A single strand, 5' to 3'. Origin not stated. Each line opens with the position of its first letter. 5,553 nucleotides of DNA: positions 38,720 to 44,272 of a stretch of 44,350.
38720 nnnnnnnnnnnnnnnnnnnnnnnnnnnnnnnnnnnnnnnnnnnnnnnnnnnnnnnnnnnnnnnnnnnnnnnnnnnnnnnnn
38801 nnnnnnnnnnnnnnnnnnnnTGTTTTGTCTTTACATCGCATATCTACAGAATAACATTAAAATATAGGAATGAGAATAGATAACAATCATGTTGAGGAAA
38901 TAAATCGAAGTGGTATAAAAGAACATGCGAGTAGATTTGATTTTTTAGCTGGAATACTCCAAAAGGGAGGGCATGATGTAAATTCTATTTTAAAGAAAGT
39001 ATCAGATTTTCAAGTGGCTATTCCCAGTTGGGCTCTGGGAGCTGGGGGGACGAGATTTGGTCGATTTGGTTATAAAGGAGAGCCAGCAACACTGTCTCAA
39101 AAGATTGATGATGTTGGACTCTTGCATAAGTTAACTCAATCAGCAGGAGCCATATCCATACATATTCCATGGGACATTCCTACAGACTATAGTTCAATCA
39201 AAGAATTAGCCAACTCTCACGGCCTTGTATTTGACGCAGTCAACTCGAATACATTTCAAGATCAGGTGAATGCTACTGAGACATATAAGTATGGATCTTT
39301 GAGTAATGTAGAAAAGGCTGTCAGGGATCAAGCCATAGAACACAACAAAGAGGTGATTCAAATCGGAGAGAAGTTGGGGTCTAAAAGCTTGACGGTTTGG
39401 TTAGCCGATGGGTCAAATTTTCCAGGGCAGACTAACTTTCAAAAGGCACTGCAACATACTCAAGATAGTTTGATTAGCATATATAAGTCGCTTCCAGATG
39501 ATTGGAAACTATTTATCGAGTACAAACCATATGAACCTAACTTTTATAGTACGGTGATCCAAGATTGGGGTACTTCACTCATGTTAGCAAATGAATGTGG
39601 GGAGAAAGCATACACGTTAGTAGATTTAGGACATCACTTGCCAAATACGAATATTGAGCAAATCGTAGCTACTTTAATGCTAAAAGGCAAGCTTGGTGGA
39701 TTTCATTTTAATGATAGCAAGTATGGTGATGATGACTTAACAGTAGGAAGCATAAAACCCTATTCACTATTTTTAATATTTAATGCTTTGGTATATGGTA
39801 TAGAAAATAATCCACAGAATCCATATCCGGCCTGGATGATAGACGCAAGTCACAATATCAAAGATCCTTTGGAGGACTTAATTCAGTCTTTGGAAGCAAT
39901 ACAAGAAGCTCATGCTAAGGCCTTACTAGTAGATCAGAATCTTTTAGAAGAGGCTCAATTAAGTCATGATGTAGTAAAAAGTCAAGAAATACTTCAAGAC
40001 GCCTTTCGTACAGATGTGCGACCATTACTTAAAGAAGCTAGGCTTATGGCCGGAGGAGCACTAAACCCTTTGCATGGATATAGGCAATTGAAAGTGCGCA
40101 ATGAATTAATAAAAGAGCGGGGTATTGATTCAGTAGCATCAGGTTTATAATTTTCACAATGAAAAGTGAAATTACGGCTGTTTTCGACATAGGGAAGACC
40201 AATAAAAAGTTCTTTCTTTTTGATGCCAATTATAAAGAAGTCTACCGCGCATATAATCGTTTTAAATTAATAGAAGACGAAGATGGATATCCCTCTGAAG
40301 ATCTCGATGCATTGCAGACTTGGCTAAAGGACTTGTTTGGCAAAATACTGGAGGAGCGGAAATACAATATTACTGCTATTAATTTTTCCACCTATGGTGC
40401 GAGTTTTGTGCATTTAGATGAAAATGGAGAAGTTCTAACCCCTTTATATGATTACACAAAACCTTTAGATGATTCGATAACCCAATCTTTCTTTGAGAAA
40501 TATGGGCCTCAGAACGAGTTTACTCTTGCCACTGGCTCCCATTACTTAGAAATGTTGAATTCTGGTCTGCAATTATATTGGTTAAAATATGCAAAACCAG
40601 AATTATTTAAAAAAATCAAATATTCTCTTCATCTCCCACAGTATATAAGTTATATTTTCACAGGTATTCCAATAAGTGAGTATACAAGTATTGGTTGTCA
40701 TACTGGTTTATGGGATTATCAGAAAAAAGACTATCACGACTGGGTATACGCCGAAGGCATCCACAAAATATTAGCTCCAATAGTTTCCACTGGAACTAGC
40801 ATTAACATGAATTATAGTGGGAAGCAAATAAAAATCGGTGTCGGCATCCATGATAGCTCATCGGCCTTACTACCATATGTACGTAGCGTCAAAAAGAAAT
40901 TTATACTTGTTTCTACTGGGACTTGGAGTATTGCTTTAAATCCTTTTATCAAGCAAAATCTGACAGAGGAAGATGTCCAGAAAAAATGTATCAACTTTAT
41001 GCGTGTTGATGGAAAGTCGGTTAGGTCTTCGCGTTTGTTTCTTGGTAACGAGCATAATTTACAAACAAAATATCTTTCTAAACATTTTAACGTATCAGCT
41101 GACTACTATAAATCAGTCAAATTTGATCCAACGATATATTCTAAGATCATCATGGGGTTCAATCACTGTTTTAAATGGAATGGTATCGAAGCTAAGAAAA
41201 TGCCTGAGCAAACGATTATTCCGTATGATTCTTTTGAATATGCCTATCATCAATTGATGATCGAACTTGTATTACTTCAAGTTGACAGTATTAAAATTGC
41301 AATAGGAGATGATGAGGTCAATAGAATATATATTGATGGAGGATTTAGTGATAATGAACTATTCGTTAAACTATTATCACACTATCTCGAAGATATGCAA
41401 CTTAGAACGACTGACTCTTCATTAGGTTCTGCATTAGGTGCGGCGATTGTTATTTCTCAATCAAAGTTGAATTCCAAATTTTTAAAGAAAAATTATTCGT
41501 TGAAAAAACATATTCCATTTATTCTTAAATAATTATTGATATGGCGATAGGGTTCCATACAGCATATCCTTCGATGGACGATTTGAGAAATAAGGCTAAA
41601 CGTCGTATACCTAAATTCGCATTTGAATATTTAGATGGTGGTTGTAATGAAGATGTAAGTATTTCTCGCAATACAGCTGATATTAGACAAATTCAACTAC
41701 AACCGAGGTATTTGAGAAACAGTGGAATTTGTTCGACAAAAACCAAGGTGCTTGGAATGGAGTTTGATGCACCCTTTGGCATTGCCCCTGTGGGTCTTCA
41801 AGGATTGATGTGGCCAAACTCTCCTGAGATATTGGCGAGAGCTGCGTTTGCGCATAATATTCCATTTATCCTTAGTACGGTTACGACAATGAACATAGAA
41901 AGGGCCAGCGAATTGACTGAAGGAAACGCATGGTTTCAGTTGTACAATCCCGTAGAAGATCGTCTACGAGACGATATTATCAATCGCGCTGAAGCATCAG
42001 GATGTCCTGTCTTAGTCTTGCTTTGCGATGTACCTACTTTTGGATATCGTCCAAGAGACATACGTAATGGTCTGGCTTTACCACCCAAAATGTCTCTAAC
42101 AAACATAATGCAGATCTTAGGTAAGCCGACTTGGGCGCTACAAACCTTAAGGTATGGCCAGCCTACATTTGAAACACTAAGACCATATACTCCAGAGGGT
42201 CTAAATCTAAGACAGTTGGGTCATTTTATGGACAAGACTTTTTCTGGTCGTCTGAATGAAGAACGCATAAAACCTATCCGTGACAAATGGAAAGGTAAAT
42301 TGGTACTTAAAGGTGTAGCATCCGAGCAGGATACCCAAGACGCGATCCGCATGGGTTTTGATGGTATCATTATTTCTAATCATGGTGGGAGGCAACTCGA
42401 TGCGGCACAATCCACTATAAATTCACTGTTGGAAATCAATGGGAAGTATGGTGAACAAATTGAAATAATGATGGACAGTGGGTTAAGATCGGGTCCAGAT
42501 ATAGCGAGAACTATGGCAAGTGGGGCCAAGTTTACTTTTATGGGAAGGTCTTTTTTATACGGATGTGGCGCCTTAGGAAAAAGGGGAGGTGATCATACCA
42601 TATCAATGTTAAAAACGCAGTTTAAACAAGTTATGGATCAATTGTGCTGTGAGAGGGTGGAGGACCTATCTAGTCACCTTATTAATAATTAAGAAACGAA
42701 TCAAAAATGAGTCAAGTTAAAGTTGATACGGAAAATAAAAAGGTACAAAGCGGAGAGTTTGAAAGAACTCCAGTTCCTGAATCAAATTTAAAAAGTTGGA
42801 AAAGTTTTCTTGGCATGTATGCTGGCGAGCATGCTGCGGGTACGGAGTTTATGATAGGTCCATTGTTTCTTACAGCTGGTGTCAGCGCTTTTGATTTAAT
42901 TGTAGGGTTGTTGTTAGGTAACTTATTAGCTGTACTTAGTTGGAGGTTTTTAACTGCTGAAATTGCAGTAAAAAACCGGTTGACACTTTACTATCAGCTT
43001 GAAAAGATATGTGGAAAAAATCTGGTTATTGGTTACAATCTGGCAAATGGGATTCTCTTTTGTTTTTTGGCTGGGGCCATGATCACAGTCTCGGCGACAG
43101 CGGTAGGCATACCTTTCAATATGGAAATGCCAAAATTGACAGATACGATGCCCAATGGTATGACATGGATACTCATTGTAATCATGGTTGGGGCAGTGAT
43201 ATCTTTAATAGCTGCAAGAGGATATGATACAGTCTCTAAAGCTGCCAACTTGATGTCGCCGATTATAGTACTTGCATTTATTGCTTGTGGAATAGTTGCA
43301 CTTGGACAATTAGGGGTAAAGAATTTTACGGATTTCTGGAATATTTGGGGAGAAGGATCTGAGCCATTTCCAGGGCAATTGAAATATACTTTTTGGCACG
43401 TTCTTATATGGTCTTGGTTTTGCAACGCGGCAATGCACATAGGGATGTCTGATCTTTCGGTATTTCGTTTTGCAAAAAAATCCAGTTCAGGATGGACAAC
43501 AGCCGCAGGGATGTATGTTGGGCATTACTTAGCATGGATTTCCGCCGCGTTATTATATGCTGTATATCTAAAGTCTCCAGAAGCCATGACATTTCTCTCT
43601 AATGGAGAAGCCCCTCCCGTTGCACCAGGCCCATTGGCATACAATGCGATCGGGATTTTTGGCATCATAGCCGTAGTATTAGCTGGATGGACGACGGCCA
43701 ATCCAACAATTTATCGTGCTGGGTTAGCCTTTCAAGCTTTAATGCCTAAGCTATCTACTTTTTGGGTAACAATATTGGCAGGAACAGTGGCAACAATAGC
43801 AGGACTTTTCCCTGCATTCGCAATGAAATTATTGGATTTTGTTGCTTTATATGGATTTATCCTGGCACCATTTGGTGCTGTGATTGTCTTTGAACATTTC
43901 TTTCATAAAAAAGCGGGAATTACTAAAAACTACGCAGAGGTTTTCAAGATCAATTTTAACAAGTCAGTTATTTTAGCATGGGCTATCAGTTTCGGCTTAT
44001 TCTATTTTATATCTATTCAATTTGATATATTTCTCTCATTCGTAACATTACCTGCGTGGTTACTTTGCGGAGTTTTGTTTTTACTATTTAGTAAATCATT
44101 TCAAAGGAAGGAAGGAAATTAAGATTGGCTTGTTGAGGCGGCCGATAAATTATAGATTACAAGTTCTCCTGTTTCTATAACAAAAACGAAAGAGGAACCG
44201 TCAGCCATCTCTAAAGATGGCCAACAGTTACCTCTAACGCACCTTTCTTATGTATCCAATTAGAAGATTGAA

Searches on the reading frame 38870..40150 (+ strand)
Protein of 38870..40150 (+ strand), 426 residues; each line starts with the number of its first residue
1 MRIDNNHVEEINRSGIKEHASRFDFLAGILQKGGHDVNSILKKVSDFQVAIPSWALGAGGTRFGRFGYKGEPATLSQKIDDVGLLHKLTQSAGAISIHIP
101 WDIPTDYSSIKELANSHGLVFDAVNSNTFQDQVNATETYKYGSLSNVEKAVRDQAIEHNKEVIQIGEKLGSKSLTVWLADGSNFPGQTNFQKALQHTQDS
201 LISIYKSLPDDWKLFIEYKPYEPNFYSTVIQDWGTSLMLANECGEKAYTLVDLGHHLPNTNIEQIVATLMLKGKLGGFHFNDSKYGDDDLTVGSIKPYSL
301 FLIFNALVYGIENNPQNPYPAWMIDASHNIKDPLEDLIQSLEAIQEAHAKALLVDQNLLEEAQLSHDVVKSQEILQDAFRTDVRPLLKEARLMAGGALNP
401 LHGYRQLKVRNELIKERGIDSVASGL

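Call 12: search_protein_families(library=pfam, proteins=[window:38870-40150:+])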
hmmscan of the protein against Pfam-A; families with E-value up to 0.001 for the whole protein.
window:38870-40150:+ (426 aa): 1 family
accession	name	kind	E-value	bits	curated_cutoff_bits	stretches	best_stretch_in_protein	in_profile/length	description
PF01261.30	AP_endonuc_2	-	3e-07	30.9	31.1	1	104-288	27-193/249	Xylose isomerase-like TIM barrel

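Call 25: search_protein_families(library=ncbifam, proteins=[window:38870-40150:+], max_evalue=0.01)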
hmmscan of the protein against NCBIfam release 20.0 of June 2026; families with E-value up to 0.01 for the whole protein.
window:38870-40150:+ (426 aa): 4 families
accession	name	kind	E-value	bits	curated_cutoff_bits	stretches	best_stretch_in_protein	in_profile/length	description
TIGR02629.1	L_rham_iso_rhiz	equivalog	2.1e-145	484.8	646.75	1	20-417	14-410/412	L-rhamnose catabolism isomerase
TIGR02635.1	RhaI_grampos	equivalog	9.2e-125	416.5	531.35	1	38-417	2-377/378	L-rhamnose isomerase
TIGR02631.1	xylA_Arthro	equivalog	1e-05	24.8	447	1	115-305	78-271/382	xylose isomerase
NF002203.0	PRK01076.1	equivalog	0.0023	17.2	572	1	106-271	114-278/419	L-rhamnose isomerase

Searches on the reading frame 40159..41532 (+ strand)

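Call 12: search_protein_families(library=pfam, proteins=[window:40159-41532:+])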
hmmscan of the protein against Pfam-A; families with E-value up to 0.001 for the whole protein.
window:40159-41532:+ (457 aa): 3 families
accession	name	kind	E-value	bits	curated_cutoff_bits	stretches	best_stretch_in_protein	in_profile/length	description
PF00370.27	FGGY_N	-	8.4e-18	65.3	28.8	1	7-211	3-209/245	FGGY family of carbohydrate kinases, N-terminal domain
PF21546.3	FGGY_C_2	-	1.9e-11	44.4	27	1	246-434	2-187/191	Carbohydrate kinase FGGY, C-terminal domain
PF02782.22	FGGY_C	-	0.00069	19.9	27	0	384-431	147-193/198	FGGY family of carbohydrate kinases, C-terminal domain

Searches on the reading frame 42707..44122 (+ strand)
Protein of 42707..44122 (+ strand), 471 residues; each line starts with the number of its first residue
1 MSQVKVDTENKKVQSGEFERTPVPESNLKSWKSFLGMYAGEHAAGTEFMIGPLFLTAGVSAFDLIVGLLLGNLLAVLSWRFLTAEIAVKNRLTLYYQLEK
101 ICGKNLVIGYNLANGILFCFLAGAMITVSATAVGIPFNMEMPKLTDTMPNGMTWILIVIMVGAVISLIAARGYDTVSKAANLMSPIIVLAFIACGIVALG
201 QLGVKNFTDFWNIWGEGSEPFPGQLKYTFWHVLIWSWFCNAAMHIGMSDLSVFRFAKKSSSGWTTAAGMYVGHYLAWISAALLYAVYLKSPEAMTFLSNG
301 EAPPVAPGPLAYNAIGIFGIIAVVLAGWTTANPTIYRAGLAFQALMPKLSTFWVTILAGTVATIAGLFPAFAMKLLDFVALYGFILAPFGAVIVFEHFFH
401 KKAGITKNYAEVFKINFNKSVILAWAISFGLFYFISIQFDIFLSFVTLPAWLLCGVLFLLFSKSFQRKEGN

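Call 12: search_protein_families(library=pfam, proteins=[window:42707-44122:+])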
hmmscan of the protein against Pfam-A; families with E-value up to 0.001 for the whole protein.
window:42707-44122:+ (471 aa): 0 families

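Call 25: search_protein_families(library=ncbifam, proteins=[window:42707-44122:+], max_evalue=0.01)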
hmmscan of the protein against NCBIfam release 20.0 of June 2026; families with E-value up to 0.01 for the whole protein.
window:42707-44122:+ (471 aa): 0 families

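Call 87: search_protein_families(library=pfam, proteins=[window:42707-44122:+], max_evalue=5)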
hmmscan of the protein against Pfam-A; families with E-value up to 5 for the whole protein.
window:42707-44122:+ (471 aa): 0 families

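Call 89: find_homologous_proteins(query=window:42707-44122:+, max_evalue=0.00001)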
Query window:42707-44122:+ (471 aa): 7995 proteins with E <= 0.00001 among 8000 candidates; the best 120 are listed.
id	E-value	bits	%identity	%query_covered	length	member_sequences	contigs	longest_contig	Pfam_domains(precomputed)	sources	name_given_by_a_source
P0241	0.0e+0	1049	100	100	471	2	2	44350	-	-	-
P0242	9.7e-278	940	88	100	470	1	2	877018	-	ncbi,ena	-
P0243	5.9e-277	937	87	99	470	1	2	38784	-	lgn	-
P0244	1.9e-276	936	88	99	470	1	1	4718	-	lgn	-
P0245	3.1e-276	935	87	99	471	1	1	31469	-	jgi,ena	jgi:purine-cytosine permease-like protein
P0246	4.6e-276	934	87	99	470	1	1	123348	-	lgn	-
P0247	4.7e-276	934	87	99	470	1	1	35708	-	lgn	-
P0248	1.6e-275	933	88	99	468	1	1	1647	-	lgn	-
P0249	3.1e-275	932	88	99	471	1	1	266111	-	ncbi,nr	ncbi:hypothetical protein GH721_17895 [Kriegella sp. EG-1]|nr:hypothetical protein [Flavobacteriacea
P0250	3.6e-275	931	87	99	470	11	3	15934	-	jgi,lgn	jgi:purine-cytosine permease-like protein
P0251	1.2e-274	930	87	99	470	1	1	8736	-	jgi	-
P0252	1.6e-274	929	86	99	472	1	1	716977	-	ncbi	-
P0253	3.0e-274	928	87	99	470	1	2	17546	-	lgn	-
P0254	3.0e-274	928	87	99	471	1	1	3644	-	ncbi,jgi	ncbi:MAG: hypothetical protein WBB27_03315 [Maribacter sp.]|jgi:purine-cytosine permease-like protei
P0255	3.1e-274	928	87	99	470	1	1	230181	-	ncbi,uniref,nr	ncbi:purine-cytosine permease family protein [Zobellia uliginosa]|uniref:purine-cytosine permease fa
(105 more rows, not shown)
